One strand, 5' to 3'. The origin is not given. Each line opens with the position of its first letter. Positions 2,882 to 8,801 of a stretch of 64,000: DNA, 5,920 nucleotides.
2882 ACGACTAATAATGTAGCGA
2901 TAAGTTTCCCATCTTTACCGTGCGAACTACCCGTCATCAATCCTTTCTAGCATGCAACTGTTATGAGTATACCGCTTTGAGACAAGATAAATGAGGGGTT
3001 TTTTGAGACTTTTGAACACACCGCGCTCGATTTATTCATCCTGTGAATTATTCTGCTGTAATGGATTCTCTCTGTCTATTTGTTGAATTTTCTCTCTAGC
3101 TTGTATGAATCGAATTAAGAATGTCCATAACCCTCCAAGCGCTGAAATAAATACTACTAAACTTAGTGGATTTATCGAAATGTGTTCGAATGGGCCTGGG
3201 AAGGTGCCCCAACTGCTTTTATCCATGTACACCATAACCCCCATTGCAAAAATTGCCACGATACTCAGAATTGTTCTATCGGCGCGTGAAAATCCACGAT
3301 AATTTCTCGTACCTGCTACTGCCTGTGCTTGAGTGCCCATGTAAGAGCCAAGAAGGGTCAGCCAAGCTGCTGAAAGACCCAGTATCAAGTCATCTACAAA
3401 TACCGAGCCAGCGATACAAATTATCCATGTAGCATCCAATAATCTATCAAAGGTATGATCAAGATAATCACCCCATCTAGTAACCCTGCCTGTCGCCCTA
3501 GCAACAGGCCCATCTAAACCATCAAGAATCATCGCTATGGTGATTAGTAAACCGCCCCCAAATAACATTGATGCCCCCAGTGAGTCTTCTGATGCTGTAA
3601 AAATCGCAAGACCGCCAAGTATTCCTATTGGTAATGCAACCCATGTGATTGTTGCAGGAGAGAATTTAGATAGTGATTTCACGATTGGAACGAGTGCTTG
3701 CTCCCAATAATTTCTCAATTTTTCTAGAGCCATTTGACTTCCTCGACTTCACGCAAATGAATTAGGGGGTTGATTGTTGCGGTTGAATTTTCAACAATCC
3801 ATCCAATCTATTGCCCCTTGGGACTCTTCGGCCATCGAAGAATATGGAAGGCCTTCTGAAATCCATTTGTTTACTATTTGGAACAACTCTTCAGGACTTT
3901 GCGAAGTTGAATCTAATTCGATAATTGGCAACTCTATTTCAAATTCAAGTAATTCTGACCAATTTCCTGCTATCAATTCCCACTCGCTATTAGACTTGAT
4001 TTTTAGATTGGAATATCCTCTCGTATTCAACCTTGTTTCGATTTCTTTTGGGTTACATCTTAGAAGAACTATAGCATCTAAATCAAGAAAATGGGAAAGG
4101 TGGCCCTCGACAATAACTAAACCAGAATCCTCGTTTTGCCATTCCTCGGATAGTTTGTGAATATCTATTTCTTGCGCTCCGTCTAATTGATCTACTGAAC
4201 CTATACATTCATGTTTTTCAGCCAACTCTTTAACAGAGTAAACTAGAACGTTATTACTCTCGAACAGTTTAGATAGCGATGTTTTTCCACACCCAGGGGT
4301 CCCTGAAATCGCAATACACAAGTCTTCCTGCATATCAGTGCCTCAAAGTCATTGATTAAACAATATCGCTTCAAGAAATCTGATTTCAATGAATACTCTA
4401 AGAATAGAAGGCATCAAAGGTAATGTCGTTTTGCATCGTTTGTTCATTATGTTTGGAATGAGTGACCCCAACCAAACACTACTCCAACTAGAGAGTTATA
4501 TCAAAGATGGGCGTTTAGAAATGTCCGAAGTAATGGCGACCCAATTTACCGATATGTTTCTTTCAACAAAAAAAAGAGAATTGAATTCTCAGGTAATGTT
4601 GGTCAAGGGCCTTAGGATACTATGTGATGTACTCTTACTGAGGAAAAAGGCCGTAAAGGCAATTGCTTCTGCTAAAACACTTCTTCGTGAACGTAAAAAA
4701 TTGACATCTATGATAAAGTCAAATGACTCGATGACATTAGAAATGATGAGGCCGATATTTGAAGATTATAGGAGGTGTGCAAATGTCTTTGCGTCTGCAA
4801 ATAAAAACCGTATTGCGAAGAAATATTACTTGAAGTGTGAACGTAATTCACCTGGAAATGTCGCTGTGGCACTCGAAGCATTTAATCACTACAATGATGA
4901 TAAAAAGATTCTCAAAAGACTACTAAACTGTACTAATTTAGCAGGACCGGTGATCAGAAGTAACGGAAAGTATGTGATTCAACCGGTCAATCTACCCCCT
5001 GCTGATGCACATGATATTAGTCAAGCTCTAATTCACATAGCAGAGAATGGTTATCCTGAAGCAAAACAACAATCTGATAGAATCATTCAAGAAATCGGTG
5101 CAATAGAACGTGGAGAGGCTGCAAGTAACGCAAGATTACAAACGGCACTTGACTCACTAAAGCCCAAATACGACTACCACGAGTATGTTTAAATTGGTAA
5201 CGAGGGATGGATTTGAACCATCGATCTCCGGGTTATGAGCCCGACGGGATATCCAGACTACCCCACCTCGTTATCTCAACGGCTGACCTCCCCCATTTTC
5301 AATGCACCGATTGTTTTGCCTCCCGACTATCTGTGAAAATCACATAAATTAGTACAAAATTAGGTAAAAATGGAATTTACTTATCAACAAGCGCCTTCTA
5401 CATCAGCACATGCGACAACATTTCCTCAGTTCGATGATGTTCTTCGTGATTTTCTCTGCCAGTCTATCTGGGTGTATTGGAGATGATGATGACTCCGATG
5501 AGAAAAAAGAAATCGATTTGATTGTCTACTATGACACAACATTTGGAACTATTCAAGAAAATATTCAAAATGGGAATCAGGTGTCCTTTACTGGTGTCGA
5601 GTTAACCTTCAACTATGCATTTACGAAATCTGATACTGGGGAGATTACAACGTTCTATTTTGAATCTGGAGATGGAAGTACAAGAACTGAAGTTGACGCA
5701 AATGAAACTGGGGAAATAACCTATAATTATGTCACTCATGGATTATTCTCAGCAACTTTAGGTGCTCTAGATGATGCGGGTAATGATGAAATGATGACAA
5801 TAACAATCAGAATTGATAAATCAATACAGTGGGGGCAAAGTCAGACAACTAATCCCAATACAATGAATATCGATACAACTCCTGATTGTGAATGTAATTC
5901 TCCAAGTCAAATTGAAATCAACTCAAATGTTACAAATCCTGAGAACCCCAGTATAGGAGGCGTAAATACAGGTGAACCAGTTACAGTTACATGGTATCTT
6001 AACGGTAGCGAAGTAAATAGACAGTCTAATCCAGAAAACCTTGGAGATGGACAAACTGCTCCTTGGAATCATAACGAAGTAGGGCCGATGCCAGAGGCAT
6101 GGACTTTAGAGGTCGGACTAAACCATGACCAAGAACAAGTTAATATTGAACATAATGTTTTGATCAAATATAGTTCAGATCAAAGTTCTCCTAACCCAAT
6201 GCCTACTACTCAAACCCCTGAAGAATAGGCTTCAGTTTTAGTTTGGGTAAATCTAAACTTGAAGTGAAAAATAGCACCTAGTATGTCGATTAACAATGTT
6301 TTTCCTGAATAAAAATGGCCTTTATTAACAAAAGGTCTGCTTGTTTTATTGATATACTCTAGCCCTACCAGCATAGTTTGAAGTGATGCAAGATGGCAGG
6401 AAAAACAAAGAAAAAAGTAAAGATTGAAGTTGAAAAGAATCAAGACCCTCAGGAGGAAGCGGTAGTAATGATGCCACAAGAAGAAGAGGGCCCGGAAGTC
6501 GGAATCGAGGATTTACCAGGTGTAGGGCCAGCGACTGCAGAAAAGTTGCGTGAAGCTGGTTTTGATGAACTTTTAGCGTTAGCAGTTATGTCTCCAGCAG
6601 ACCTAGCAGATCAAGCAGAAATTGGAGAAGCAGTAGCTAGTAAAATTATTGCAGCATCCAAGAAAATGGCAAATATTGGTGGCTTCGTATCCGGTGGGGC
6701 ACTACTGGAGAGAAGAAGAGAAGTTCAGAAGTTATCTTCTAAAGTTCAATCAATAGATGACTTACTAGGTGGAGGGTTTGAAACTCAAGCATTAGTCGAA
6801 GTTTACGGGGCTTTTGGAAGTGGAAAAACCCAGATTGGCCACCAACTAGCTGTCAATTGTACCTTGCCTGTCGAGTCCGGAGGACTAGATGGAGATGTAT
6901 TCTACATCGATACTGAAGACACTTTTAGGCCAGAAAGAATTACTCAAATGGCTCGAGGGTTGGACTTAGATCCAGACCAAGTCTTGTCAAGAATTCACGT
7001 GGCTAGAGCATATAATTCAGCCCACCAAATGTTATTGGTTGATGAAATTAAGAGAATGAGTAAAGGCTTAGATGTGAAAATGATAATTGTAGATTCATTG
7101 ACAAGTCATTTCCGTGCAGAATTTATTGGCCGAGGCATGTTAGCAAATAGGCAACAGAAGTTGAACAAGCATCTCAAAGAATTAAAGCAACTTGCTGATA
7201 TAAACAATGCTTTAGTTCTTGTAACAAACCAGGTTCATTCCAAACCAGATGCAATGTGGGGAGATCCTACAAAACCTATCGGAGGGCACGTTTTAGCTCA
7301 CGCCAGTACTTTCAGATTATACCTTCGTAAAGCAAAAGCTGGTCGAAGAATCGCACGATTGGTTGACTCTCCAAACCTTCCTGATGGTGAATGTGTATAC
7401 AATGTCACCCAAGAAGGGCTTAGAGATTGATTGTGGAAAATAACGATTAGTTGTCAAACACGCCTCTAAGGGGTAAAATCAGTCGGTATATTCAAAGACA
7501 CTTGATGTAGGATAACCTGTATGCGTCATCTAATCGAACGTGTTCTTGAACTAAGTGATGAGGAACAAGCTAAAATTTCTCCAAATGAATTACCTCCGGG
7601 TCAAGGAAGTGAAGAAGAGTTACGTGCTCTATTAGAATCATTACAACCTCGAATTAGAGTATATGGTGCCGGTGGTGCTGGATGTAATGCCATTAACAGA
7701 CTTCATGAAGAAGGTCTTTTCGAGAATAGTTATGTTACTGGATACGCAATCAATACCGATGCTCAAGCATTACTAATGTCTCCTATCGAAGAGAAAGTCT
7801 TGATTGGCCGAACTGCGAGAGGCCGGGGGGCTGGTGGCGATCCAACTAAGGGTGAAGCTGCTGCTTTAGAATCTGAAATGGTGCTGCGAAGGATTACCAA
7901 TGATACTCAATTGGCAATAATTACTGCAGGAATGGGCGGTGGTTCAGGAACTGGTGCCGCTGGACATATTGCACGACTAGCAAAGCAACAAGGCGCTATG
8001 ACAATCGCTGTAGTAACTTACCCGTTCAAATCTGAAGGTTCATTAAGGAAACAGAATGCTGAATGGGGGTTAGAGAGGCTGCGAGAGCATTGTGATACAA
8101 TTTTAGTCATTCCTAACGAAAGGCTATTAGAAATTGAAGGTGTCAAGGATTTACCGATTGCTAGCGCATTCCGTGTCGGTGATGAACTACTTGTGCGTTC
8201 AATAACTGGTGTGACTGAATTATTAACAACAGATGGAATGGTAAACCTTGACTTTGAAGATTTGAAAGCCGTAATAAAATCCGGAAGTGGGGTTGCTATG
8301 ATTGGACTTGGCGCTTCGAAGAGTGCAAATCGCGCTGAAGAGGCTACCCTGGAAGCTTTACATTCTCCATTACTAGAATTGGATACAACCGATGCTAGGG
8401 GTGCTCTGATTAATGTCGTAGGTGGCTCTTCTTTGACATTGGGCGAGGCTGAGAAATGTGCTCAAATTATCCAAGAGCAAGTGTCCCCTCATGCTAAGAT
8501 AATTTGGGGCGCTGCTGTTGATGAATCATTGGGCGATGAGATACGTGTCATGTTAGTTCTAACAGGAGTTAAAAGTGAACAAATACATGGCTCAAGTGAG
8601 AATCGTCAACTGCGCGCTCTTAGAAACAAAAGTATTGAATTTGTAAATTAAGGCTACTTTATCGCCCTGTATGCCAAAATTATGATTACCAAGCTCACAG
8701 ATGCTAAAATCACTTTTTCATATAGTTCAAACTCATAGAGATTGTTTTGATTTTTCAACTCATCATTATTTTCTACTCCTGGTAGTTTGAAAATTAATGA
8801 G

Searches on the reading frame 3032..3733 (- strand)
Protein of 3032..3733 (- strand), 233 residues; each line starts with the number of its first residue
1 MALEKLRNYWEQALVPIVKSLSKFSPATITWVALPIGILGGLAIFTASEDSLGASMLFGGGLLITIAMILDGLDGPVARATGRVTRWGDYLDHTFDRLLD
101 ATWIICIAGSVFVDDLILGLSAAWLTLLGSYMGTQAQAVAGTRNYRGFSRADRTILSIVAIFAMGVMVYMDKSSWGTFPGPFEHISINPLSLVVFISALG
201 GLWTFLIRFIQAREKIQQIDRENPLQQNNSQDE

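Call 82: search_protein_families(library=pfam, proteins=[window:3032-3733:-], max_evalue=0.001)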
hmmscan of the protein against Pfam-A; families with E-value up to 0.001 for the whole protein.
window:3032-3733:- (233 aa): 1 family
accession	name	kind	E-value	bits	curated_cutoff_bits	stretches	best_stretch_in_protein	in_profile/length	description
PF01066.26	CDP-OH_P_transf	-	9.4e-10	39.5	22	1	46-162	23-131/152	CDP-alcohol phosphatidyltransferase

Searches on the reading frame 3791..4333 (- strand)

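Call 82: search_protein_families(library=pfam, proteins=[window:3791-4333:-], max_evalue=0.001)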
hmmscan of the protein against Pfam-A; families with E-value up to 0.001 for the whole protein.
window:3791-4333:- (180 aa): 3 families
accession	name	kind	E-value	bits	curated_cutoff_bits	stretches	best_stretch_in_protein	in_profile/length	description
PF13238.12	AAA_18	-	7.5e-21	75.3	29.4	1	7-120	1-126/128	AAA domain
PF01712.25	dNK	-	4.8e-06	26.9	27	0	79-157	117-198/203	Deoxynucleoside kinase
PF04735.17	Baculo_helicase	-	0.00086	17.4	25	1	3-35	990-1022/1307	Baculovirus DNA helicase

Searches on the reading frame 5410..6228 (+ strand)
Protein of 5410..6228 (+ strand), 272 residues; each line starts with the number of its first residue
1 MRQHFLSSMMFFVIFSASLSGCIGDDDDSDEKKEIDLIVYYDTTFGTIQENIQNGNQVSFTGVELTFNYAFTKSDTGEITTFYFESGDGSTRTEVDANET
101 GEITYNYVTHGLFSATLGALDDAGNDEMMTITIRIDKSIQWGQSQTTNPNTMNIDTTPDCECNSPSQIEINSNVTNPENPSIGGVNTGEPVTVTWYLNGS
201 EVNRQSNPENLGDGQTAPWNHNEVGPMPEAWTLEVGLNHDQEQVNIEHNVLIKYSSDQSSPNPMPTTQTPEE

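Call 82: search_protein_families(library=pfam, proteins=[window:5410-6228:+], max_evalue=0.001)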
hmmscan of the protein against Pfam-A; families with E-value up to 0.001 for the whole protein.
window:5410-6228:+ (272 aa): 2 families
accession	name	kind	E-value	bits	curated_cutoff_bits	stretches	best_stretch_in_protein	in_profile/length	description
PF00801.26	PKD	-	1e-07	32.3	23.5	1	61-127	13-73/80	PKD domain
PF18911.6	PKD_4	-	2.3e-06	28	27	1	55-133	10-81/85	PKD domain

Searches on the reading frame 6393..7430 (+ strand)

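Call 82: search_protein_families(library=pfam, proteins=[window:6393-7430:+], max_evalue=0.001)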
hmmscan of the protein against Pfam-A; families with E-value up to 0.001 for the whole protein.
window:6393-7430:+ (345 aa): 8 families
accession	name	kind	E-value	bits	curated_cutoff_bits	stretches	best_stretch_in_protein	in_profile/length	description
PF08423.17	Rad51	-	1.2e-85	287.2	22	1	107-345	1-243/244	Rad51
PF00154.27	RecA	-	2.4e-12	47.3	27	1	106-316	25-223/262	recA bacterial DNA recombination protein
PF14520.12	HHH_5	-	9.3e-10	39.3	27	1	40-90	6-56/57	Helix-hairpin-helix domain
PF06745.19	ATPase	-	8.9e-08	32.2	26.6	1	116-265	3-155/231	KaiC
PF13481.12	AAA_25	-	1.4e-07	31.8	27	1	111-280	12-189/195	AAA domain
PF00633.29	HHH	-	2.3e-05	24.5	24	0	38-54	13-29/30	Helix-hairpin-helix motif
PF12826.13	HHH_2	-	0.00042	20.8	27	0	42-88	9-54/64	Helix-hairpin-helix motif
PF11731.14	Cdd1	-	0.00074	20.1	25.5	0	38-76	8-46/86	Pathogenicity locus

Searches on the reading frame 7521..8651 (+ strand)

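Call 35: search_protein_families(library=pfam, proteins=[window:7521-8651:+], max_evalue=0.001)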
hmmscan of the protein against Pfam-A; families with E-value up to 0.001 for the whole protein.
window:7521-8651:+ (376 aa): 2 families
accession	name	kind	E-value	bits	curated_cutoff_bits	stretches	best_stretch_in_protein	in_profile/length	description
PF00091.31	Tubulin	-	3.2e-41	142.1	33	1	45-205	2-188/190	Tubulin/FtsZ family, GTPase domain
PF12327.13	FtsZ_C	-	1e-32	112.7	27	1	257-351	1-95/95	FtsZ family, C-terminal domain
